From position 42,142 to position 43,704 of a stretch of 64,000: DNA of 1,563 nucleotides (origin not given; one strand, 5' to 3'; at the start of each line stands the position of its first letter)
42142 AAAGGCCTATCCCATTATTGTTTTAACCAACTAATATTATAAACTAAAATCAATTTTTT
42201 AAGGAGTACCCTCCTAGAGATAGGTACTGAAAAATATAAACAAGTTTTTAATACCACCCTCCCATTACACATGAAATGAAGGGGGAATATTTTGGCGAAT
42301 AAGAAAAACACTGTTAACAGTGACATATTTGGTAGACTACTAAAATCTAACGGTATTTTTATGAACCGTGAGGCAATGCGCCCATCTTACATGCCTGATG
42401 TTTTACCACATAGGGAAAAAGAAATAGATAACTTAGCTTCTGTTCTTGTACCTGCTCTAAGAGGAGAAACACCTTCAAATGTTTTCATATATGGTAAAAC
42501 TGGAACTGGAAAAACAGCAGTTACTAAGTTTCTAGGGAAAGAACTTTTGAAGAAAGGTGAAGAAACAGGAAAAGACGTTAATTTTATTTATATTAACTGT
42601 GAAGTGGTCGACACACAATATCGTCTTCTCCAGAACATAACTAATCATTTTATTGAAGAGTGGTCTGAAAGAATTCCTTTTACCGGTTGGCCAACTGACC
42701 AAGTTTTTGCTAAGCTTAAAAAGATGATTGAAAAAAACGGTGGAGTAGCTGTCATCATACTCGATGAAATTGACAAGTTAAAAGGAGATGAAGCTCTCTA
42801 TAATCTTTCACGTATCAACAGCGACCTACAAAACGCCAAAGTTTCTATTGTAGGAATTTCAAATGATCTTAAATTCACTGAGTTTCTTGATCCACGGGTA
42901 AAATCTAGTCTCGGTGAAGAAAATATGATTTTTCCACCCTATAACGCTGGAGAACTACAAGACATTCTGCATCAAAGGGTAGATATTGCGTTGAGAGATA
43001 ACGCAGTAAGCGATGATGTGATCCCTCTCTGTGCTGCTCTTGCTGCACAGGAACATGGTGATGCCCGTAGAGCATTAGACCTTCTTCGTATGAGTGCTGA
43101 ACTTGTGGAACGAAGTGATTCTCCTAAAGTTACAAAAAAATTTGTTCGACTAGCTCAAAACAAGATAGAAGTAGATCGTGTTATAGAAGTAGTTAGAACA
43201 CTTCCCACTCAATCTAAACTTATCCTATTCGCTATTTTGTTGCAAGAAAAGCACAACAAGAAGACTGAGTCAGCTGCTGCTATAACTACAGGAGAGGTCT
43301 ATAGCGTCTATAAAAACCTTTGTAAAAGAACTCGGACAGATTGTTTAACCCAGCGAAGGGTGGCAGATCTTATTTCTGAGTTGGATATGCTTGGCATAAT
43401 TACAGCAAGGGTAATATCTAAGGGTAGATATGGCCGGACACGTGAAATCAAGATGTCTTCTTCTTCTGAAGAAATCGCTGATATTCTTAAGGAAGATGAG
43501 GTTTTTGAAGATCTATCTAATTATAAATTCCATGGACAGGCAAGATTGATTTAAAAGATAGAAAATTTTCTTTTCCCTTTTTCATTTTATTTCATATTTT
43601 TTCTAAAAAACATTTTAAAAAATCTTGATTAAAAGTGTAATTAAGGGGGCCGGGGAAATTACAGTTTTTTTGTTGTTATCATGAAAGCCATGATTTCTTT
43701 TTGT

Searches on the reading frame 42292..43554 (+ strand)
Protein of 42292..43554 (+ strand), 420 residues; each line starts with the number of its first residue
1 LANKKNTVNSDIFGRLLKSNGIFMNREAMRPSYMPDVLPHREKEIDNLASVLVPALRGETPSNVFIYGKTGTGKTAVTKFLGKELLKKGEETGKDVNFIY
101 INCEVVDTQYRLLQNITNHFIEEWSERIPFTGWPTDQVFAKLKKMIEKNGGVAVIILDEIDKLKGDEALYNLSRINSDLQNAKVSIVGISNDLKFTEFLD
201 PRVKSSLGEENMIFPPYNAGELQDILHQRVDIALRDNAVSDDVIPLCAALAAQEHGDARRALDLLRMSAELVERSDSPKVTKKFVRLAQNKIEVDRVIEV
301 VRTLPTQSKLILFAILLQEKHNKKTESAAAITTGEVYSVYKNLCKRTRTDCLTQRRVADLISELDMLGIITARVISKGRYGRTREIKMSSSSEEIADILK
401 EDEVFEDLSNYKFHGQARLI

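Call 8: search_protein_families(library=pfam, proteins=[window:42292-43554:+])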
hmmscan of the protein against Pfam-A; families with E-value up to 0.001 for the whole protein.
window:42292-43554:+ (420 aa): 12 families
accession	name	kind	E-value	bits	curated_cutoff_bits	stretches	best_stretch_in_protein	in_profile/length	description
PF09079.17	Cdc6_C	-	3.4e-31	107.5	25.1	1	299-396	1-94/96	CDC6, C terminal winged helix domain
PF22703.2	Cdc6_lid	-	2.4e-25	88.6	27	1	223-289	1-67/68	Cdc6 AAA+ ATPase-type lid domain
PF13401.12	AAA_22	-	1.1e-11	45.5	27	1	60-188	4-122/130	AAA domain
PF13191.12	AAA_16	-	3.6e-11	44.3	32.6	1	38-166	2-147/167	AAA ATPase domain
PF22606.2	Cdc6-ORC-like_ATPase_lid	-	3.6e-11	43.2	27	1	217-273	1-57/60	Cdc6/ORC-like, ATPase lid domain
PF01637.24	ATPase_2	-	1.2e-07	32.2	33.2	1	41-165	4-124/225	ATPase domain predominantly from Archaea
PF00004.35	AAA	-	2e-07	31.9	21.2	1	65-192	2-110/131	ATPase family associated with various cellular activities (AAA)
PF07693.20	KAP_NTPase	-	1.3e-06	28.3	20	0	41-102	1-57/293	KAP family P-loop domain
PF00270.35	DEAD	-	9.7e-05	22.6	26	0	61-190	14-157/167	DEAD/DEAH box helicase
PF24883.2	NPHP3_N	-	0.0004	21.1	24.8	0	61-144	22-114/164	Nephrocystin 3, N-terminal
PF05621.17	TniB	-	0.00051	20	22.4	1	45-164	20-132/189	Bacterial TniB protein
PF13173.12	AAA_14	-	0.00056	20.3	27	0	64-188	5-97/129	AAA domain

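Call 9: search_solved_structures(query=window:42292-43554:+, show_alignments=1)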
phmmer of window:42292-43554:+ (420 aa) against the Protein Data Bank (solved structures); distinct sequences matched with E-value up to 0.001: 23.
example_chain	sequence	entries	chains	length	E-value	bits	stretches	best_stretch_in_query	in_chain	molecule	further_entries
2qby_A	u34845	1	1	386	1.1e-112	379.9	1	20-408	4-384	Cell division control protein 6 homolog 1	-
2v1u_A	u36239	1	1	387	1.8e-101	343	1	21-403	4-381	CELL DIVISION CONTROL PROTEIN 6 HOMOLOG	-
2qby_B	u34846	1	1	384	4e-45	157.5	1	38-407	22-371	Cell division control protein 6 homolog 3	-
8rwv_F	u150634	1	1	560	6.9e-28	100.8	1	15-372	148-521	Cell division control protein 6 homolog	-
8s0e_G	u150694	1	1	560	7e-28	100.8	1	15-372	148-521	Cell division control protein 6 homolog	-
1fnn_A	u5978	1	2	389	3.1e-22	82.1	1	25-393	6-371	CELL DIVISION CONTROL PROTEIN 6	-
7jgr_G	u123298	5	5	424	2.4e-18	69.3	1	25-276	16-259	Cell division control protein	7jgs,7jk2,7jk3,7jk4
5uj7_A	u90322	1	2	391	1.6e-17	66.7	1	29-400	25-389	Origin recognition complex subunit 1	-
7jpo_A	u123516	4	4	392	1.6e-17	66.6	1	29-400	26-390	Origin recognition complex subunit 1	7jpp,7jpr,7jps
5ujm_A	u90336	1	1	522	5.5e-17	64.9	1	29-400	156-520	Origin recognition complex subunit 1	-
7ctf_A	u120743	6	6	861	1.5e-16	63.5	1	29-400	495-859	Origin recognition complex subunit 1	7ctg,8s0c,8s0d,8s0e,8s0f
8rwv_A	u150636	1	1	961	1.8e-16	63.2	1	29-400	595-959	Origin recognition complex subunit 1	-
4xgc_A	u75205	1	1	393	2e-16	63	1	21-318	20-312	Origin recognition complex subunit 1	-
7jgr_A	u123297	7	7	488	2.4e-16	62.8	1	21-318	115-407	Origin recognition complex subunit 1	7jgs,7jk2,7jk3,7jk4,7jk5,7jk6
1w5s_A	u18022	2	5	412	3e-16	62.4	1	20-385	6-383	ORIGIN RECOGNITION COMPLEX SUBUNIT 2 ORC2 | ORC2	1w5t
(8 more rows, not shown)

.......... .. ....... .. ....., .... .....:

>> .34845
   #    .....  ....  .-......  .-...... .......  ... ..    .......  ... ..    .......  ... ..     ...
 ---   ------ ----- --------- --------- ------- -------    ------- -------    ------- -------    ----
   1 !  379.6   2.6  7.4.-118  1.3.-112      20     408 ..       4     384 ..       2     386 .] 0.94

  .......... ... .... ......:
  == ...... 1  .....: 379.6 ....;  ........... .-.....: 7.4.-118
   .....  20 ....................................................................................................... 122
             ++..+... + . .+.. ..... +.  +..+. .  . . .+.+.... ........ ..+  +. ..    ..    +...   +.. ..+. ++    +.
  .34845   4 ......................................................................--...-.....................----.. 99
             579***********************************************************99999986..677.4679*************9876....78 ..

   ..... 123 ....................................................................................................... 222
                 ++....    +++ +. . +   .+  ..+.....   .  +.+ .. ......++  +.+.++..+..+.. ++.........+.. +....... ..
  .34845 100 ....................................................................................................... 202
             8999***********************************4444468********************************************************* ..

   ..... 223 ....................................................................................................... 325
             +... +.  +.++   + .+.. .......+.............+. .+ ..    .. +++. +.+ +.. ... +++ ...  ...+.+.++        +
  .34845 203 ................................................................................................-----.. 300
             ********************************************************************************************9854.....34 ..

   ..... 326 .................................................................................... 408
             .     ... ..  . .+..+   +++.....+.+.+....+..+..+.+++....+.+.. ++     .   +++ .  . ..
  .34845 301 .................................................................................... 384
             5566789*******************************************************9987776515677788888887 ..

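Call 10: find_homologous_proteins(query=window:42292-43554:+, max_evalue=1e-30)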
Query window:42292-43554:+ (420 aa): 8000 proteins with E <= 1e-30 among 8000 candidates; the best 120 are listed.
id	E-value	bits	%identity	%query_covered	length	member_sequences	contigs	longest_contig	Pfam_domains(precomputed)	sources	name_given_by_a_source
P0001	3.6e-273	923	100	100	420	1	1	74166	PF22703.3,PF07693.21,PF22606.3,PF00004.36,PF13401.13,PF01637.25,PF09079.18,PF13191.13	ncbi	ncbi:MAG: ORC1-type DNA replication protein [Candidatus Thermoplasmatota archaeon]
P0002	2.1e-236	802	84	100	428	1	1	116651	PF22703.3,PF07693.21,PF22606.3,PF00004.36,PF13401.13,PF01637.25,PF09079.18,PF13191.13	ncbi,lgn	-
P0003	2.0e-233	792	85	98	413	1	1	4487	PF22703.3,PF07693.21,PF22606.3,PF00004.36,PF13401.13,PF01637.25,PF09079.18,PF13191.13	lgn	-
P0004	6.3e-231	784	83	100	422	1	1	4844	PF22703.3,PF22606.3,PF00004.36,PF13401.13,PF01637.25,PF09079.18,PF13191.13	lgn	-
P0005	2.5e-230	782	83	99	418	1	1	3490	PF22703.3,PF22606.3,PF00004.36,PF13401.13,PF01637.25,PF09079.18,PF13191.13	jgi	jgi:cell division control protein 6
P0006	2.2e-229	779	83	99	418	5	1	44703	PF00270.36,PF22703.3,PF22606.3,PF00004.36,PF13401.13,PF01637.25,PF09079.18,PF13191.13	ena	-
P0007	9.2e-229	777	81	99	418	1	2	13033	PF22703.3,PF07693.21,PF22606.3,PF00004.36,PF13401.13,PF01637.25,PF09079.18,PF13191.13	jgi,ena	-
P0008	1.5e-228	776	83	100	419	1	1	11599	PF22703.3,PF07693.21,PF22606.3,PF00004.36,PF13401.13,PF01637.25,PF09079.18,PF13191.13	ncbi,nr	ncbi:MAG: cell division control protein Cdc6 [Thermoplasmata archaeon]|nr:MAG: cell division control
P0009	2.0e-228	776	83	99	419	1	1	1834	PF22703.3,PF07693.21,PF22606.3,PF00004.36,PF13401.13,PF01637.25,PF09079.18,PF13191.13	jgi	-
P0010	3.7e-228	775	83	100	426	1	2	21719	PF22703.3,PF22606.3,PF00004.36,PF13401.13,PF01637.25,PF09079.18,PF13191.13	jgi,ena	-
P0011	4.5e-228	775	81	99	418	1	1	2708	PF22703.3,PF07693.21,PF22606.3,PF00004.36,PF13401.13,PF01637.25,PF09079.18,PF13191.13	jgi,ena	-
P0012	4.9e-228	775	82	99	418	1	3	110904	PF00270.36,PF22703.3,PF22606.3,PF00004.36,PF13401.13,PF01637.25,PF09079.18,PF13191.13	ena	-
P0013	5.5e-228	774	82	99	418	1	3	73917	PF00270.36,PF22703.3,PF22606.3,PF00004.36,PF13401.13,PF01637.25,PF09079.18,PF13191.13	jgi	-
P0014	9.2e-228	774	83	98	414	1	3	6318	PF22703.3,PF07693.21,PF22606.3,PF00004.36,PF13401.13,PF01637.25,PF09079.18,PF13191.13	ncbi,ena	-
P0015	1.1e-227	773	81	99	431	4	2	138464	PF22703.3,PF22606.3,PF00004.36,PF13401.13,PF01637.25,PF09079.18,PF13191.13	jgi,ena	jgi:cell division control protein 6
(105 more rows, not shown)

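Call 11: find_related_loci(query=window:42292-43554:+, collection=genome_contigs, flank=4000)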
Query window:42292-43554:+ (420 aa) in genome_contigs; peptide patterns used: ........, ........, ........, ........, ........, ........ (x = any residue, [..] = any of these).
96 stretches matched a pattern; 4 encode a relative of the query (tblastn E <= 1e-3); 4 distinct loci.
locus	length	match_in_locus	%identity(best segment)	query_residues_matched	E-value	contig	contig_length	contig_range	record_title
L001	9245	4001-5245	81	5-420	0e+0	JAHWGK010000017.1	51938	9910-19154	MAG: Thermoplasmata archaeon isolate Hel238.bin54 NODE_17_length_51938_cov_19.515879, whole genome shotgun sequence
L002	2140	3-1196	82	22-420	0e+0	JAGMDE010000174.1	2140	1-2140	MAG: Thermoplasmatales archaeon isolate RS_17_39 ZL495.bin.39.fa_174, whole genome shotgun sequence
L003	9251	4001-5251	75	5-420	0e+0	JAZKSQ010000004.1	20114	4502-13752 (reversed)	MAG: Thermoplasmatota archaeon isolate NA-30cm_bin.8 NODE_284_length_20114_cov_8.743257, whole genome shotgun sequence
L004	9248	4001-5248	82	5-420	0e+0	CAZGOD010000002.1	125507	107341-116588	MAG TPA_asm: uncultured Thermoplasmatales archaeon isolate SRP214966_co4_455 genome assembly, contig: NODE_20_length_125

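Call 17: find_related_loci(query=A1, collection=metagenome_contigs, flank=2500)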
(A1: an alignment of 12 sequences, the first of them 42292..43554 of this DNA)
Query A1 (420 aa) in metagenome_contigs; peptide patterns used: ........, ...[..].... (x = any residue, [..] = any of these).
600 stretches matched a pattern (row limit reached: there are more); 527 encode a relative of the query (tblastn E <= 1e-3); the best 80 are kept; 80 distinct loci.
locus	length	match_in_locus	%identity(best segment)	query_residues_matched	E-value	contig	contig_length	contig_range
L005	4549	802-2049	82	5-420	0e+0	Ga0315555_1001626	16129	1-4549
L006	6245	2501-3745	82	4-418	0e+0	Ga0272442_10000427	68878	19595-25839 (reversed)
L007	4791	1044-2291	81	5-420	0e+0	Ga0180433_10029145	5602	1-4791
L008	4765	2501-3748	80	5-420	0e+0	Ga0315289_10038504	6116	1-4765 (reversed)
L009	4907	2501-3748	80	5-420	0e+0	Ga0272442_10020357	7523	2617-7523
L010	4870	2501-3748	79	5-420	0e+0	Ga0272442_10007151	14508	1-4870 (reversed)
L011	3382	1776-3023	80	5-420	0e+0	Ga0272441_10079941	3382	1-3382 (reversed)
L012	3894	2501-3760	80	1-420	0e+0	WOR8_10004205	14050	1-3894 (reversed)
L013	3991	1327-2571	78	5-420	0e+0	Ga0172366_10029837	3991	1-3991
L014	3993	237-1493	79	1-420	0e+0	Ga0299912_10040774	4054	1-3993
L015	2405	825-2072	77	5-420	0e+0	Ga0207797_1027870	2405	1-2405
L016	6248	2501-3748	76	5-420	0e+0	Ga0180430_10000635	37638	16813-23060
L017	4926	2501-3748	73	5-420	0e+0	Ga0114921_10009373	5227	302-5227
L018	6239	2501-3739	73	8-420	0e+0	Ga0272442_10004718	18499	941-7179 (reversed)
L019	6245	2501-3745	73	5-419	0e+0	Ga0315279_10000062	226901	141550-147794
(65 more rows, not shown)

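Call 18: find_encoding_contigs(protein=P0002, flank=4000, max_places=2)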
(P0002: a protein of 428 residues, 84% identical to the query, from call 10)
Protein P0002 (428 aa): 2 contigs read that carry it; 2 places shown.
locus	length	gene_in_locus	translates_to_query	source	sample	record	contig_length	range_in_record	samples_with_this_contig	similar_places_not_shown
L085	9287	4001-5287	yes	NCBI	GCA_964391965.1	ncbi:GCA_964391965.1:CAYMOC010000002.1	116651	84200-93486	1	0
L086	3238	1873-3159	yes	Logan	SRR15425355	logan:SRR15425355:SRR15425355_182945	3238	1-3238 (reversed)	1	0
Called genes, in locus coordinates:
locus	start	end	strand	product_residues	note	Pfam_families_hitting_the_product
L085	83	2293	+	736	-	PF02359:CDC48_N, PF02933:CDC48_2, PF05496:RuvB_N (weak), PF00004:AAA, PF07724:AAA_2 (weak), PF17862:AAA_lid_3, PF00004:AAA, PF17862:AAA_lid_3, +24 more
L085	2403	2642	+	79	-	PF05239:PRC (weak)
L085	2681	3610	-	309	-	PF00198:2-oxoacid_dh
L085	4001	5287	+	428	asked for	PF01637:ATPase_2 (weak), PF07693:KAP_NTPase (faint), PF13191:AAA_16, PF13401:AAA_22, PF00004:AAA (weak), PF22606:Cdc6-ORC-like_ATPase_lid, PF22703:Cdc6_lid, PF09079:WHD_Cdc6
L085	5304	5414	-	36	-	PF02151:UVR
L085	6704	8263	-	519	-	PF01541:GIY-YIG, PF27096:UvrC_M, PF02151:UVR, PF22920:UvrC_RNaseH, PF08459:UvrC_RNaseH_dom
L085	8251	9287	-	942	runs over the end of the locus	PF00005:ABC_tran (faint), PF02463:SMC_N (faint), PF06745:ATPase (faint), PF13173:AAA_14 (faint), PF13191:AAA_16 (faint), PF13304:AAA_21 (faint), PF17760:UvrA_inter, PF17755:UvrA_DNA-bind, +3 more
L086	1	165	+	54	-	?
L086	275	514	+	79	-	PF05239:PRC (weak)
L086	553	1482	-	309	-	PF00198:2-oxoacid_dh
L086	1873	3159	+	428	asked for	PF01637:ATPase_2 (weak), PF07693:KAP_NTPase (faint), PF13191:AAA_16, PF13401:AAA_22, PF00004:AAA (weak), PF22606:Cdc6-ORC-like_ATPase_lid, PF22703:Cdc6_lid, PF09079:WHD_Cdc6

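Call 50: find_encoding_contigs(protein=window:42292-43554:+, flank=1000, max_places=2)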
Protein window:42292-43554:+ (420 aa): no gene with exactly this product is on record in the collection.
